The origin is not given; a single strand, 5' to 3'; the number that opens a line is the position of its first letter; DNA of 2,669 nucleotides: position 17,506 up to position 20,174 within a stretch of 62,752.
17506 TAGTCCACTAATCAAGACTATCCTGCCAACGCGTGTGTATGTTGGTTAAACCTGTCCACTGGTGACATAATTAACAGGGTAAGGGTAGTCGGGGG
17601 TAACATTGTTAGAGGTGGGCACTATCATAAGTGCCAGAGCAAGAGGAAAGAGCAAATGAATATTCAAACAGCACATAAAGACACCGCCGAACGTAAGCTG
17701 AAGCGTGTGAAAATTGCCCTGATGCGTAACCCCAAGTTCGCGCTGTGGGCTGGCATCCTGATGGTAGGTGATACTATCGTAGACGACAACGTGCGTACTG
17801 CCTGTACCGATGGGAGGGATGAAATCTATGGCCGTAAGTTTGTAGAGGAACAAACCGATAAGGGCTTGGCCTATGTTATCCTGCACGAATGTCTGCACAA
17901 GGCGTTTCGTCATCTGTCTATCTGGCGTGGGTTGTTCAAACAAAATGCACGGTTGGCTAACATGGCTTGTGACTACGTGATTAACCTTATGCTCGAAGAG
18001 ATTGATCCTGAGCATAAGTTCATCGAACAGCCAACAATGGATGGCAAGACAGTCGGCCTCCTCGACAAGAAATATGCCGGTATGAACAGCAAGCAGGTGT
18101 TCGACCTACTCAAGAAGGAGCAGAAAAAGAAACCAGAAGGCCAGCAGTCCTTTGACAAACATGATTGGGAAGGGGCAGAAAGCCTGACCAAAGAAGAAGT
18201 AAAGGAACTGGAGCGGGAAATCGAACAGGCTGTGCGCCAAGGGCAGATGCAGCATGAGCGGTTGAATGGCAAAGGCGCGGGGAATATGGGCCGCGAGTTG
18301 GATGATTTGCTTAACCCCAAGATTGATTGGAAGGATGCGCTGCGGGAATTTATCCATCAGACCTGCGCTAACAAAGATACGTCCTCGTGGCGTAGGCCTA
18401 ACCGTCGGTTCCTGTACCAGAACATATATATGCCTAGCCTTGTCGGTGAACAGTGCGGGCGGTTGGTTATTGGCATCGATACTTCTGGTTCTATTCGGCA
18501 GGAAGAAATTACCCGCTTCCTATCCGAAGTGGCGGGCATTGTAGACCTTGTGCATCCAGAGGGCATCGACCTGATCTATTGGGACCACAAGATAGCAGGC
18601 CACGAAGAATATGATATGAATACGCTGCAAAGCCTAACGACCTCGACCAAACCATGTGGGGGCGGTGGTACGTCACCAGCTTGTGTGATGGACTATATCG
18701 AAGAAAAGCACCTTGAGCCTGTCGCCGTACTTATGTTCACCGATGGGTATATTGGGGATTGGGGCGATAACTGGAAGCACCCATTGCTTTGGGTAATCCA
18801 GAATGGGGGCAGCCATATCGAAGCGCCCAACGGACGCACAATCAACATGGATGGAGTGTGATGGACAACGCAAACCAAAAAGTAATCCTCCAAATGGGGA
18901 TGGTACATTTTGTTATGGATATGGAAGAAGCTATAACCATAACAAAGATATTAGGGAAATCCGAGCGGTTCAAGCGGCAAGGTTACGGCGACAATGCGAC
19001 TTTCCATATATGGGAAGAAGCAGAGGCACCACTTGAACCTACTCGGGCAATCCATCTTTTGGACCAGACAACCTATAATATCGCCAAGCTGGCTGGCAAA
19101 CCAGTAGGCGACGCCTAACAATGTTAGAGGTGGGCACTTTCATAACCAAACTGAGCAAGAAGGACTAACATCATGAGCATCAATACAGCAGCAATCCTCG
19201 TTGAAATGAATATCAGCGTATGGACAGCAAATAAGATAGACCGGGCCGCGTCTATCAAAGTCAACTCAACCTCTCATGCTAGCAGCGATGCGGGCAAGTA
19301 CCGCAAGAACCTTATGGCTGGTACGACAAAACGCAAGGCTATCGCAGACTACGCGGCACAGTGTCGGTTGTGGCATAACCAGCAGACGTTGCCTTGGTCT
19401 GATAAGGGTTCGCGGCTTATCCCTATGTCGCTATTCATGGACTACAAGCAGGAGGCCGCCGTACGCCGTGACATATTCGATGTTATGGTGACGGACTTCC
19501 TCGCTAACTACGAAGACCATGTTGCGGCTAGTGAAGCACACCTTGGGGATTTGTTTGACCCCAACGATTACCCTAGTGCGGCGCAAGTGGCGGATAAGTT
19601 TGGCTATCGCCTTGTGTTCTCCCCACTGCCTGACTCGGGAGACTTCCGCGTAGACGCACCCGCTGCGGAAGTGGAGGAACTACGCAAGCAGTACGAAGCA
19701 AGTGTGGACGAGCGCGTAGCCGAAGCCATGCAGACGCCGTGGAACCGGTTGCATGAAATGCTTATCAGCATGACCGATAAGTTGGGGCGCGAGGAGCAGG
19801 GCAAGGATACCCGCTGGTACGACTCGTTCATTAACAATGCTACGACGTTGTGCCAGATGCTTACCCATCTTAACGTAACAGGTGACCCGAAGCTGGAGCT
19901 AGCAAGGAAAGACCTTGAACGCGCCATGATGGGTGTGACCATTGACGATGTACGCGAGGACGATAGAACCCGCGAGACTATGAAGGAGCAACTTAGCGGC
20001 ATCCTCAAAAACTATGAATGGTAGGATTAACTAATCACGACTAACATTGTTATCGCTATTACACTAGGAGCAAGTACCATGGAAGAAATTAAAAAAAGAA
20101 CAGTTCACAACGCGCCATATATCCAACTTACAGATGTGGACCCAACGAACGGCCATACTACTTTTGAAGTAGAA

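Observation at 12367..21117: A 13-bp palindrome (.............) sits in front of almost every gene of one early block and was seen nowhere else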

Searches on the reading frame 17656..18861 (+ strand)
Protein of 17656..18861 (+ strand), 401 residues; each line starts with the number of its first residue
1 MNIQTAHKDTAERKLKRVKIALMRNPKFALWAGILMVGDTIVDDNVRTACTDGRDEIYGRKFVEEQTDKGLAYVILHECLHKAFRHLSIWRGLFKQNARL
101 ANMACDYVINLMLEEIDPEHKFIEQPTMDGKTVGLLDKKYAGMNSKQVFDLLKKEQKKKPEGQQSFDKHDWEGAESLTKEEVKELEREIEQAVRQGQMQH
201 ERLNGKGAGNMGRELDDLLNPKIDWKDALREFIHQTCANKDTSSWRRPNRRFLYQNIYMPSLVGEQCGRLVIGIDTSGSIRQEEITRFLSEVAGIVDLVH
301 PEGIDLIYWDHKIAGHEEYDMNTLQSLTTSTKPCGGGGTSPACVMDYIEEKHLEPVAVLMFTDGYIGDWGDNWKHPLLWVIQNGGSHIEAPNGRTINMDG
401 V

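Call 10: search_protein_families(library=pfam, max_evalue=0.01, proteins=[window:17656-18861:+])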
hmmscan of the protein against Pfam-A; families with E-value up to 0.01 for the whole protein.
window:17656-18861:+ (401 aa): 2 families
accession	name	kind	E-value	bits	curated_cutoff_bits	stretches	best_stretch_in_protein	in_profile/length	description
PF13203.12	DUF2201_N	-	3.2e-28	99.5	23.2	1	31-262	20-270/271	Putative metallopeptidase domain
PF09967.15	DUF2201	-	6.2e-17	62.3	26.4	1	270-399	1-123/123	VWA-like domain (DUF2201)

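Call 11: search_protein_families(library=phrogs, max_evalue=0.001, proteins=[window:17656-18861:+])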
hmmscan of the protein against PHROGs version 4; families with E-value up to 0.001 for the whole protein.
window:17656-18861:+ (401 aa): 2 families
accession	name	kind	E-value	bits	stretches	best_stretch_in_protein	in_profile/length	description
phrog_1314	-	DNA, RNA and nucleotide metabolism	7.8e-93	312.7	1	3-399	3-391/394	HNH endonuclease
phrog_30358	-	unknown function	1.1e-18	68.9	1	197-384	5-186/204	-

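Call 12: find_related_loci(query=window:17656-18861:+, collection=viral_contigs, flank=10000)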
Query window:17656-18861:+ (401 aa) in viral_contigs; peptide patterns used: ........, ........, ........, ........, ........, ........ (x = any residue, [..] = any of these).
431 stretches matched a pattern; 431 encode a relative of the query (tblastn E <= 1e-3); the best 80 are kept; 80 distinct loci.
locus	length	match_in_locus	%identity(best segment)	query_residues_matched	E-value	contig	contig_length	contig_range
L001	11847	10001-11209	58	4-401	8e-159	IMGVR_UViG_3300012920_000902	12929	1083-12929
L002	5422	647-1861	55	8-400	4e-156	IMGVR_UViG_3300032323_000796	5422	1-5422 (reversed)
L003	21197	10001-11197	55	4-398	3e-154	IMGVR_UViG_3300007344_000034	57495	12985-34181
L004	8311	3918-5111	56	2-398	1e-153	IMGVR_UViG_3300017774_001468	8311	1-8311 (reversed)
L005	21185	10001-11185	55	8-398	3e-151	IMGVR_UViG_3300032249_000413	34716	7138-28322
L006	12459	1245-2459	54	3-398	1e-150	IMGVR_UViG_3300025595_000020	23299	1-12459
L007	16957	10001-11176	56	8-398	6e-150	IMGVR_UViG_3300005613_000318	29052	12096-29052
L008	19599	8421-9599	56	8-398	1e-149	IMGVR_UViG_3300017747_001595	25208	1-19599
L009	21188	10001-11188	57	11-400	2e-149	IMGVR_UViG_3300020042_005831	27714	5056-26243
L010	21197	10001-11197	53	9-399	2e-149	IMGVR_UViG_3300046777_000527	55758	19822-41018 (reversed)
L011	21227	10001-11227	55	1-398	3e-149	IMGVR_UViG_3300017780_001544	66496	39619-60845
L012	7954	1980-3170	56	8-398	4e-149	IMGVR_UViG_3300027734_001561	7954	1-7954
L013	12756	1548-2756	55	11-400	1e-148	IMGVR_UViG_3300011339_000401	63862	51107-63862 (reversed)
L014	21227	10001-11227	54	1-398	1e-148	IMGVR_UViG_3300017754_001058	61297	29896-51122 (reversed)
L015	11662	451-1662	53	1-398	5e-148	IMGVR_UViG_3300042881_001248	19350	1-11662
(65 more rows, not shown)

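Call 30: search_protein_families(library=ncbifam, max_evalue=0.01, proteins=[window:17656-18861:+])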
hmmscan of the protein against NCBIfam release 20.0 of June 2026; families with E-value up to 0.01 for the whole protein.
window:17656-18861:+ (401 aa): 0 families

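Call 35: search_dna_similar(query=window:17656-18861:+, collection=phages, mode=protein, max_rows=40)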
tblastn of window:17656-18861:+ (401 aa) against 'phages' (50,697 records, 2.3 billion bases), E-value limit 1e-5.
Records with a match: 648; places in all: 648; records where one place covers at least 80% of the query: 489.
Best place of each record, by identity: <60% 648.
By first word of the organism name: Escherichia 118; Pseudomonas 112; Vibrio 98; Klebsiella 70; Erwinia 35; Salmonella 34; Pectobacterium 26; Rhizobium 20; Achromobacter 17; Cronobacter 17; and 31 more.
By host as written in the record: - 98; Pseudomonas aeruginosa 42; Escherichia coli 40; Klebsiella pneumoniae 31; Pseudomonas aeruginosa PAO1 16; Cronobacter sakazakii 13; Achromobacter xylosoxidans I2BC 12; Pseudomonas aeruginosa ATCC 27853 12; and 190 more.
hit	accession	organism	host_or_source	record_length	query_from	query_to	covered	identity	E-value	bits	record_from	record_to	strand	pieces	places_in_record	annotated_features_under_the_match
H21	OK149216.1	Acinetobacter phage vB_IME_Ab2712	Acinetobacter baumannii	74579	6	394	97%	30.5%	6e-40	157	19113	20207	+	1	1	record has no annotation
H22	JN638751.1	Bacillus phage G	Bacillus megaterium str. ATCC 43725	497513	10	399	97%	29.4%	6e-33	136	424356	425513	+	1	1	576: gp576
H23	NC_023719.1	Bacillus phage G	Bacillus megaterium str. ATCC 43725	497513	10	399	97%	29.4%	6e-33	136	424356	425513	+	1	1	576: HNH endonuclease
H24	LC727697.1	Pseudomonas phage sp. 30-2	Pseudomonas aeruginosa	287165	10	399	97%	28.7%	9e-30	127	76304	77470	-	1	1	hydrolase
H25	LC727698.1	Pseudomonas phage sp. 30-3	Pseudomonas aeruginosa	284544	10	399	97%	28.7%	1e-29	127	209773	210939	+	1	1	hydrolase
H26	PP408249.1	Pseudomonas phage vB_Pa-PAC2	Pseudomonas aeruginosa PAO1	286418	10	399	97%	28.7%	1e-29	127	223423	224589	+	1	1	Zn-dependent hydrolase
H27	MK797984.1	Pseudomonas phage vB_PaeM_PA5oct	-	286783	10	399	97%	28.7%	1e-29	127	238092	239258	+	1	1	hypothetical protein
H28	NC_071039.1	Pseudomonas phage vB_PaeM_PA5oct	-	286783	10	399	97%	28.7%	1e-29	127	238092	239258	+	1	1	HNH endonuclease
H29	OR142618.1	Pseudomonas phage Callisto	Pseudomonas aeruginosa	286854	10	399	97%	28.7%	1e-29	127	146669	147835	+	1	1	hypothetical protein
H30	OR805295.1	Pseudomonas phage Paride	Pseudomonas aeruginosa PAO1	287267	10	399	97%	28.7%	1e-29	127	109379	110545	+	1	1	homing endonuclease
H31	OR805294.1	Pseudomonas phage Ettore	Pseudomonas aeruginosa PAO1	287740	10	399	97%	28.7%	1e-29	127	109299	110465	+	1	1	homing endonuclease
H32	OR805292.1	Pseudomonas phage Cassandra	Pseudomonas aeruginosa PAO1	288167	10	399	97%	28.7%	1e-29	127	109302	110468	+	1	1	homing endonuclease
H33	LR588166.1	Pseudomonas phage vB_PaeM_MIJ3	-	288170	10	399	97%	28.7%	1e-29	127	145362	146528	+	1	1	DNA repair ATPase: DNA repair ATPase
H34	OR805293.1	Pseudomonas phage Deifobo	Pseudomonas aeruginosa PAO1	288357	10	399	97%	28.7%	1e-29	127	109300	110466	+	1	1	homing endonuclease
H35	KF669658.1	Acinetobacter phage Presley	Acinetobacter baumannii M2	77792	8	386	95%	29.3%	5e-40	157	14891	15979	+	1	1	hypothetical protein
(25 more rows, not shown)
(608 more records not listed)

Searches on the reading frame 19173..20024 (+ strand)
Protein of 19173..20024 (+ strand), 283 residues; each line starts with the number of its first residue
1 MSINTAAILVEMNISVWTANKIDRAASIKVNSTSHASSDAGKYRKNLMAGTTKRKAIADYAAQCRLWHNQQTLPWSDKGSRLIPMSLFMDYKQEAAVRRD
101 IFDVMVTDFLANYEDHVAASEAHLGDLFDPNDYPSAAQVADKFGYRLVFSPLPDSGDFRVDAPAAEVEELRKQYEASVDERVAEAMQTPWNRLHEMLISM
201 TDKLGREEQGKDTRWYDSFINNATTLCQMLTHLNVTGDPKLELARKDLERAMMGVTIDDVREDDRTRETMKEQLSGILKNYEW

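Call 10: search_protein_families(library=pfam, max_evalue=0.01, proteins=[window:19173-20024:+])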
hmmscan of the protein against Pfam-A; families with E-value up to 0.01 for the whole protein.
window:19173-20024:+ (283 aa): 0 families

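Call 11: search_protein_families(library=phrogs, max_evalue=0.001, proteins=[window:19173-20024:+])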
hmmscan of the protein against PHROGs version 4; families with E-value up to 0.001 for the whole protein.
window:19173-20024:+ (283 aa): 0 families

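Call 30: search_protein_families(library=ncbifam, max_evalue=0.01, proteins=[window:19173-20024:+])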
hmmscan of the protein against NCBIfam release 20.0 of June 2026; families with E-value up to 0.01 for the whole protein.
window:19173-20024:+ (283 aa): 0 families

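Call 31: search_solved_structures(query=window:19173-20024:+, max_evalue=10)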
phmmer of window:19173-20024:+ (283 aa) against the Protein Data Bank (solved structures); distinct sequences matched with E-value up to 10: 0.
